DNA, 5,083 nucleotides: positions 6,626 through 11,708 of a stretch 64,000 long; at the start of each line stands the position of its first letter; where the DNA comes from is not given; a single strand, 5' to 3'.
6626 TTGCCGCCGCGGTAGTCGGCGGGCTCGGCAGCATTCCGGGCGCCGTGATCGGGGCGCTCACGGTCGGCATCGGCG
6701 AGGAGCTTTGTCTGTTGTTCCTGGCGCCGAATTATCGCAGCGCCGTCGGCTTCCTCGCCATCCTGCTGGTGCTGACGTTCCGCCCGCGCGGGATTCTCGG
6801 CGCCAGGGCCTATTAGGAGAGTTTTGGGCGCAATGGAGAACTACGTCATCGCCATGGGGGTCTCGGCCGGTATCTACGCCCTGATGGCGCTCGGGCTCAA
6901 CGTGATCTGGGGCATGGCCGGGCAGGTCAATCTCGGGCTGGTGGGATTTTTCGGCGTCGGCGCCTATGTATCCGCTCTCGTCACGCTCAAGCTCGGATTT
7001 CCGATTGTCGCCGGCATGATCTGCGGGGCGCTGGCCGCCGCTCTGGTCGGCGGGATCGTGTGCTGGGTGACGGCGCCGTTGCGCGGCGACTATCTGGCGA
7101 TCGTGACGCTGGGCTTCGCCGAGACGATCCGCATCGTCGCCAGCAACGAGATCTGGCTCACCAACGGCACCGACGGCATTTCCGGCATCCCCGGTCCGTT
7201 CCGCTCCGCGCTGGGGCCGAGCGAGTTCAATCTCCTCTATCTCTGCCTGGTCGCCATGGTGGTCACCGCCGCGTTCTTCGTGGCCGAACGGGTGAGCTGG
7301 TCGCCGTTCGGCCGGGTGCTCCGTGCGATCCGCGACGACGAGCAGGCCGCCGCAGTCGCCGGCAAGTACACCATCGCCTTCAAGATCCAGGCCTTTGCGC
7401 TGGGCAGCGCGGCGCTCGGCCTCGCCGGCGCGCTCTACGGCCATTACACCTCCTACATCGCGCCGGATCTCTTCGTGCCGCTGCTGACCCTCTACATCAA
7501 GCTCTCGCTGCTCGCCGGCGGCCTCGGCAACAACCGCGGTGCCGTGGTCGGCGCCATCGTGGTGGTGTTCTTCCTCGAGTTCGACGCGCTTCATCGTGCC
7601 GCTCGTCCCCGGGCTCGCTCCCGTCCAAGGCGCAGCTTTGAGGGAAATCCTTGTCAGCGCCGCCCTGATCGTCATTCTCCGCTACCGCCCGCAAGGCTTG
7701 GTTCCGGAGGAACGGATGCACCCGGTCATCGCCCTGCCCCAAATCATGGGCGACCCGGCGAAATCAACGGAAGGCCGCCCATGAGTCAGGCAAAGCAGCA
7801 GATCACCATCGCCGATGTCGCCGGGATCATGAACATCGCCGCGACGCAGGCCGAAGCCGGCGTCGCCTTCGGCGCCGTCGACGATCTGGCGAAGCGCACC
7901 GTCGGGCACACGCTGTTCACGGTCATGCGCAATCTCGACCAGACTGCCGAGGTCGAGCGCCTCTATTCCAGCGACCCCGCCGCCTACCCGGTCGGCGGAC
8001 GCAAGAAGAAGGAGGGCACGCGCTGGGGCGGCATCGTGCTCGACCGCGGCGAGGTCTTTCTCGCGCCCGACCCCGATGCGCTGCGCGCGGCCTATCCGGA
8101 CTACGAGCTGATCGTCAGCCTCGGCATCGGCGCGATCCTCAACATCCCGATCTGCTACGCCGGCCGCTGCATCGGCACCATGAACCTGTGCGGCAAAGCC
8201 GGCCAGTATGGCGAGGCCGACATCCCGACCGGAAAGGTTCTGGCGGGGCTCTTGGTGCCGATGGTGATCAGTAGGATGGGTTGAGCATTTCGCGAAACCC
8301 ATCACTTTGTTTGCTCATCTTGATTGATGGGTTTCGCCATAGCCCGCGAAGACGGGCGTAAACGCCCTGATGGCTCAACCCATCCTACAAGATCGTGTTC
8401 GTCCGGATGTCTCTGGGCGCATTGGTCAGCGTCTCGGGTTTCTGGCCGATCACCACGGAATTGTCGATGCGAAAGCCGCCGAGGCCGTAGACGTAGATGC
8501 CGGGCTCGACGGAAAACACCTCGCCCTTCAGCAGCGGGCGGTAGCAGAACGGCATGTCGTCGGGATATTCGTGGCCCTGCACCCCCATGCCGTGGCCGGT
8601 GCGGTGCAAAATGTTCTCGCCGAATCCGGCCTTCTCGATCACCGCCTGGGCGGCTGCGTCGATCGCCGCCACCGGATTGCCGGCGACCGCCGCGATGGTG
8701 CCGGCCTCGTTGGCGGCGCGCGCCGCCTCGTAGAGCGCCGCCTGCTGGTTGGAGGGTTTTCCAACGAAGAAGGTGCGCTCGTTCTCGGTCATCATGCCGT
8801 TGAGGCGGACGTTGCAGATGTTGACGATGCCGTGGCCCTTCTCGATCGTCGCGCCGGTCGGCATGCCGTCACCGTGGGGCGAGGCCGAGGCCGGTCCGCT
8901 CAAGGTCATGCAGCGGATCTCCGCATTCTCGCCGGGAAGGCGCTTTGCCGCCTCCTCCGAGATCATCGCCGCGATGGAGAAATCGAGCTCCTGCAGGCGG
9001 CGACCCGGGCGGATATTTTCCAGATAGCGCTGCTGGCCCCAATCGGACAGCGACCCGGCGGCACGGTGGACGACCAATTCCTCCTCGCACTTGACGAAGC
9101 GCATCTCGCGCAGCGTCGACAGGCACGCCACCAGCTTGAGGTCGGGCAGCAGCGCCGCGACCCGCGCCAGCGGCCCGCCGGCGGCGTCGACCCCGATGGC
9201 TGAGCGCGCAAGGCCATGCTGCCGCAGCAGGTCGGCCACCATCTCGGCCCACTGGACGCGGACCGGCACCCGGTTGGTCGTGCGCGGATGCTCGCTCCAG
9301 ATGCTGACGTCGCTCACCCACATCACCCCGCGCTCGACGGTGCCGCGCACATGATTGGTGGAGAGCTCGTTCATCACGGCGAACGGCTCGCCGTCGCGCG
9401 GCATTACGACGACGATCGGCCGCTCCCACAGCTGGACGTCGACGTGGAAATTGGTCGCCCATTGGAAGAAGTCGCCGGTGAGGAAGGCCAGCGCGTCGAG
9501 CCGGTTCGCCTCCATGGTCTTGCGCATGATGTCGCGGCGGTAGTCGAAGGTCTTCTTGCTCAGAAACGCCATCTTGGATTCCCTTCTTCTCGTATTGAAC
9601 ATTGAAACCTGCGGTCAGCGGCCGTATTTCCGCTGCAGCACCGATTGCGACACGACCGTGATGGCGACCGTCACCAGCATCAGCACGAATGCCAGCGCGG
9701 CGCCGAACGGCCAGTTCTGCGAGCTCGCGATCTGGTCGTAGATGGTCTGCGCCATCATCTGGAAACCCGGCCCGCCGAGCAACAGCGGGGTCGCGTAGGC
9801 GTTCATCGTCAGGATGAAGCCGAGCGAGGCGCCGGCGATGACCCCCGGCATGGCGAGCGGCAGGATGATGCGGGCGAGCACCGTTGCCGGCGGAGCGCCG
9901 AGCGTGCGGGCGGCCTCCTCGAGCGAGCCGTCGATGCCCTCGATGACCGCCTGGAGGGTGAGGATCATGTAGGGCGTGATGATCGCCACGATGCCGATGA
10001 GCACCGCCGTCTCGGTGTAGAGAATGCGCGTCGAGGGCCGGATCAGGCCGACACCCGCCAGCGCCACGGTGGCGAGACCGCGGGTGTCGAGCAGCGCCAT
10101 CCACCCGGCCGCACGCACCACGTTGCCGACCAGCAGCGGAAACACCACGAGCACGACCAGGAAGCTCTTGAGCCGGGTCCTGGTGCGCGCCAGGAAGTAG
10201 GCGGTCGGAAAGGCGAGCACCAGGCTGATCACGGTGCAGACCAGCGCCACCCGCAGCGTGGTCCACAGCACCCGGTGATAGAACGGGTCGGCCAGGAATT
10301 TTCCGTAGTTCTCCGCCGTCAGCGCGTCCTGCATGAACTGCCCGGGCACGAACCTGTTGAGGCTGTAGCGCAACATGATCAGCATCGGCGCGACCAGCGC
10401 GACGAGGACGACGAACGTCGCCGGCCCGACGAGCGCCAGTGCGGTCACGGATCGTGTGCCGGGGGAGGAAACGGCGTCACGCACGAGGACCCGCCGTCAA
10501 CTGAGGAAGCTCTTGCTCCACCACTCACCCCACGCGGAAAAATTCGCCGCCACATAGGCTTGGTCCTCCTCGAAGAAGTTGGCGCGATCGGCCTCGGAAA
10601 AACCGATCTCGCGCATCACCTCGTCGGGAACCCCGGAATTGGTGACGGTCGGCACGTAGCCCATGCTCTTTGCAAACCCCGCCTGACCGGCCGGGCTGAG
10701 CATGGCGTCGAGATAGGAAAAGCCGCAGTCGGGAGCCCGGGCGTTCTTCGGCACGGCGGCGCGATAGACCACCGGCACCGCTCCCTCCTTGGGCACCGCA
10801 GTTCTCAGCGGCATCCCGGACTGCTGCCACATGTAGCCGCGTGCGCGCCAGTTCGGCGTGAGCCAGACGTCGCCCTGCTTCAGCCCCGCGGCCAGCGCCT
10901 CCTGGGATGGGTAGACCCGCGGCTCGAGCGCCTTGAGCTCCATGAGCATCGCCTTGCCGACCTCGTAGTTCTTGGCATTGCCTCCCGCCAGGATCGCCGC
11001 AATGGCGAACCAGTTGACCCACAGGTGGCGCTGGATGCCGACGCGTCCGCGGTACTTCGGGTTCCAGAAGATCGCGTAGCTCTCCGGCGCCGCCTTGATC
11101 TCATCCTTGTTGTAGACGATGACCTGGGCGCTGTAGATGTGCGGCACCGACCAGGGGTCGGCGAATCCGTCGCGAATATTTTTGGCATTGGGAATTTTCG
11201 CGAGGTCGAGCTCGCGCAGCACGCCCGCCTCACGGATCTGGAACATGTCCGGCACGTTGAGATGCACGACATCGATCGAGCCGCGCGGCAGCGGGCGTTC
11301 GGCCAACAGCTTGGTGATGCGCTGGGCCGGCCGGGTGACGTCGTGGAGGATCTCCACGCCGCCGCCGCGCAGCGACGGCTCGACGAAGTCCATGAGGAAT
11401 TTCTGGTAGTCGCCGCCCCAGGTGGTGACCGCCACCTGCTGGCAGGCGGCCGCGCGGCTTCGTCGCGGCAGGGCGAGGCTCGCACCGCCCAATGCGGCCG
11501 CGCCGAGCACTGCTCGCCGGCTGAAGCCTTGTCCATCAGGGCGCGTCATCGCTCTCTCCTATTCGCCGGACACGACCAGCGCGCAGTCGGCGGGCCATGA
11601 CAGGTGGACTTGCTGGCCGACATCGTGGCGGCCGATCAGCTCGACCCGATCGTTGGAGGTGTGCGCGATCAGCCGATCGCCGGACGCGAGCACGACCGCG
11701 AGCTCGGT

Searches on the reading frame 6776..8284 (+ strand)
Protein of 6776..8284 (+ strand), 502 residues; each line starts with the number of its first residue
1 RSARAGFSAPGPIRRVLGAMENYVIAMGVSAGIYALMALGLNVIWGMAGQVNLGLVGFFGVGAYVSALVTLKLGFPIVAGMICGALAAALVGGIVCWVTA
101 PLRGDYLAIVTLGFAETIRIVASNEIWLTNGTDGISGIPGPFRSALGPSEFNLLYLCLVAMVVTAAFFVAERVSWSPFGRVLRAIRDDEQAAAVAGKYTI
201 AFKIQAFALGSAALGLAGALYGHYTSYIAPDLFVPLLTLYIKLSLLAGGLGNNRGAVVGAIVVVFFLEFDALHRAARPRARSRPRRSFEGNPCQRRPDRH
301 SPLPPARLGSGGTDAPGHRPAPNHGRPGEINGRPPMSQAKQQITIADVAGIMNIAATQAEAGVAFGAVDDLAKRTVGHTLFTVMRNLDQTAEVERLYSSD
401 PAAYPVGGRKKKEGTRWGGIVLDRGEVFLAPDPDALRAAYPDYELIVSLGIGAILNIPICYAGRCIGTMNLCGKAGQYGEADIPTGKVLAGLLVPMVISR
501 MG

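Call 43: search_protein_families(library=pfam, proteins=[window:6776-8284:+], max_evalue=0.001)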
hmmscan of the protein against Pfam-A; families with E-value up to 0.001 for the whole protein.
window:6776-8284:+ (502 aa): 2 families
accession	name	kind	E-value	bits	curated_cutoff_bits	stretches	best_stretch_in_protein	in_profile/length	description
PF02653.21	BPD_transp_2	-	1.3e-41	143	26.8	1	29-268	7-244/269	Branched-chain amino acid transport system / permease component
PF13185.12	GAF_2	-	0.0003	21.4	28.6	1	397-492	37-130/136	GAF domain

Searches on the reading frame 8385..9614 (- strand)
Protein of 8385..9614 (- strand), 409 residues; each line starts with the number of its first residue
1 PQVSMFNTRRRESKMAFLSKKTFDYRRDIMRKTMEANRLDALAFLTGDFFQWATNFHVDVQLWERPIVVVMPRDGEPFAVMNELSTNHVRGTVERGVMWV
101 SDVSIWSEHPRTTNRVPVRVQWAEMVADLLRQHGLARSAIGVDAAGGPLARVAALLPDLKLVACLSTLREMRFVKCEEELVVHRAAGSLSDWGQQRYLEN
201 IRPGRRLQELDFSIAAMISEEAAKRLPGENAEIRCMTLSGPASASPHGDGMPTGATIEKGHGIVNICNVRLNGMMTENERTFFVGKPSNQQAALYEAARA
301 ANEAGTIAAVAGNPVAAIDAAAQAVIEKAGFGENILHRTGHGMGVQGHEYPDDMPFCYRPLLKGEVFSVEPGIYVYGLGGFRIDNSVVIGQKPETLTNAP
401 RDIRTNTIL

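Call 43: search_protein_families(library=pfam, proteins=[window:8385-9614:-], max_evalue=0.001)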
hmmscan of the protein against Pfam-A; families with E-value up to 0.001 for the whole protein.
window:8385-9614:- (409 aa): 2 families
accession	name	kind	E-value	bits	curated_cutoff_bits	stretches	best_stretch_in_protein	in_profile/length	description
PF00557.29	Peptidase_M24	-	7e-37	127.7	23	1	183-389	3-206/208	Metallopeptidase family M24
PF01321.24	Creatinase_N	-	1.9e-07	32.1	22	1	26-174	1-128/128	Creatinase/Prolidase N-terminal domain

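Call 71: find_homologous_proteins(query=window:8385-9614:-, max_evalue=1e-50)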
Query window:8385-9614:- (409 aa): 628 proteins with E <= 1e-50 among 8000 candidates; the best 120 are listed.
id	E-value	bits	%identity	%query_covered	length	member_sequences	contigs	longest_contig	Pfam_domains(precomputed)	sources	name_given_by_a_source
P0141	1.2e-250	849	93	97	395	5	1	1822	PF01321.25,PF00557.30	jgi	jgi:Xaa-Pro aminopeptidase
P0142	3.9e-236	801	87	97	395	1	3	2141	PF00557.30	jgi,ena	-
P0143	5.8e-234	794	87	97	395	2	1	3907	PF01321.25,PF00557.30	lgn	-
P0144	1.5e-232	790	86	97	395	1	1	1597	PF01321.25,PF00557.30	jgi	jgi:Xaa-Pro aminopeptidase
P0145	8.7e-227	771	84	96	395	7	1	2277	PF01321.25,PF00557.30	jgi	-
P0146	1.7e-225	766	83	97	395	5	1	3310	PF01321.25,PF00557.30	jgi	jgi:Xaa-Pro aminopeptidase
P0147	4.7e-223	758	81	97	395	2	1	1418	PF01321.25,PF00557.30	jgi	jgi:Xaa-Pro aminopeptidase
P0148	8.8e-223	757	82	97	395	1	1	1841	PF01321.25,PF00557.30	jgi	jgi:Xaa-Pro aminopeptidase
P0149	3.0e-222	756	82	97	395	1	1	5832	PF01321.25,PF00557.30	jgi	jgi:Xaa-Pro aminopeptidase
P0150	3.9e-221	752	81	97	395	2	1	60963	PF01321.25,PF00557.30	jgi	jgi:Xaa-Pro aminopeptidase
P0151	1.2e-220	750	82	96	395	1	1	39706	PF01321.25,PF00557.30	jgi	jgi:Xaa-Pro aminopeptidase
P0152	2.6e-220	749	82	96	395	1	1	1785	PF01321.25,PF00557.30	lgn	-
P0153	2.6e-219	746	81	97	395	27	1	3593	PF01321.25,PF00557.30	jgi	jgi:Xaa-Pro aminopeptidase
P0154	2.5e-218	743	80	96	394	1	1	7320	PF01321.25,PF00557.30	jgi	jgi:Xaa-Pro aminopeptidase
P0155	1.8e-215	733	80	97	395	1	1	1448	PF01321.25,PF00557.30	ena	-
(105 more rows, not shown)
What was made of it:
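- Closest known: CRP-dependent class II promoters. Different: The hosts are soil Alphaproteobacteria-like bacteria; the best named relatives are Xanthobacteraceae MAGs (call 71).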

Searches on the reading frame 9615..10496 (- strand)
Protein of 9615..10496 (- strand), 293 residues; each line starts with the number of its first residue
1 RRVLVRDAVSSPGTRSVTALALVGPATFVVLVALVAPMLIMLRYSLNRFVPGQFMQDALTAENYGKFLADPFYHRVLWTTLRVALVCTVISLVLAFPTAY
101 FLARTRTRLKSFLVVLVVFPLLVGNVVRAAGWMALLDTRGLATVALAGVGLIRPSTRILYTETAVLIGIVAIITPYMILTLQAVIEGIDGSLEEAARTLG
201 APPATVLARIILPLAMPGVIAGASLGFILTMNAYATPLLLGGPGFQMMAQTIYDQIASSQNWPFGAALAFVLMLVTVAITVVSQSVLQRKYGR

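Call 43: search_protein_families(library=pfam, proteins=[window:9615-10496:-], max_evalue=0.001)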
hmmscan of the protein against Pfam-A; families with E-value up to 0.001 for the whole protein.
window:9615-10496:- (293 aa): 1 family
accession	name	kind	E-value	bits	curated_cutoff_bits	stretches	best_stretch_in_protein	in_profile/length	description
PF00528.27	BPD_transp_1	-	4.7e-16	59.5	26.4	1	94-289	4-180/184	Binding-protein-dependent transport system inner membrane component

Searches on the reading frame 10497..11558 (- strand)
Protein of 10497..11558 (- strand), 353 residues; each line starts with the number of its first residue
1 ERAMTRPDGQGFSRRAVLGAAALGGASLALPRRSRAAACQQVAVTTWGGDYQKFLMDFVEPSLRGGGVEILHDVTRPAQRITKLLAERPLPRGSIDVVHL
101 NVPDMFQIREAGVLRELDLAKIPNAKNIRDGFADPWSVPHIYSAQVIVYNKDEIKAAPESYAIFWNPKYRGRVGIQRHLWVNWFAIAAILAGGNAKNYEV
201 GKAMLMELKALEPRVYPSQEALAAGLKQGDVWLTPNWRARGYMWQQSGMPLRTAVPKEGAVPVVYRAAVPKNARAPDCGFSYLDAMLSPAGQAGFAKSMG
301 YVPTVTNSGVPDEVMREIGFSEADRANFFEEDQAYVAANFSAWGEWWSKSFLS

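Call 43: search_protein_families(library=pfam, proteins=[window:10497-11558:-], max_evalue=0.001)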
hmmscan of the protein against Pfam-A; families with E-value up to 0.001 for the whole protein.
window:10497-11558:- (353 aa): 4 families
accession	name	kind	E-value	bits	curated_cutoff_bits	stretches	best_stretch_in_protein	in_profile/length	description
PF13416.11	SBP_bac_8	-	7.1e-24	85.5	27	1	83-312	27-269/279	Bacterial extracellular solute-binding protein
PF13343.11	SBP_bac_6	-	1.6e-19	70.8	24.6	1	105-313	21-227/245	Bacterial extracellular solute-binding protein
PF01547.30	SBP_bac_1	-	2.2e-11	44.7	26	1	93-293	49-307/307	Bacterial extracellular solute-binding protein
PF13531.11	SBP_bac_11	-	2.2e-08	34.6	25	1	128-297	63-223/227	Bacterial extracellular solute-binding protein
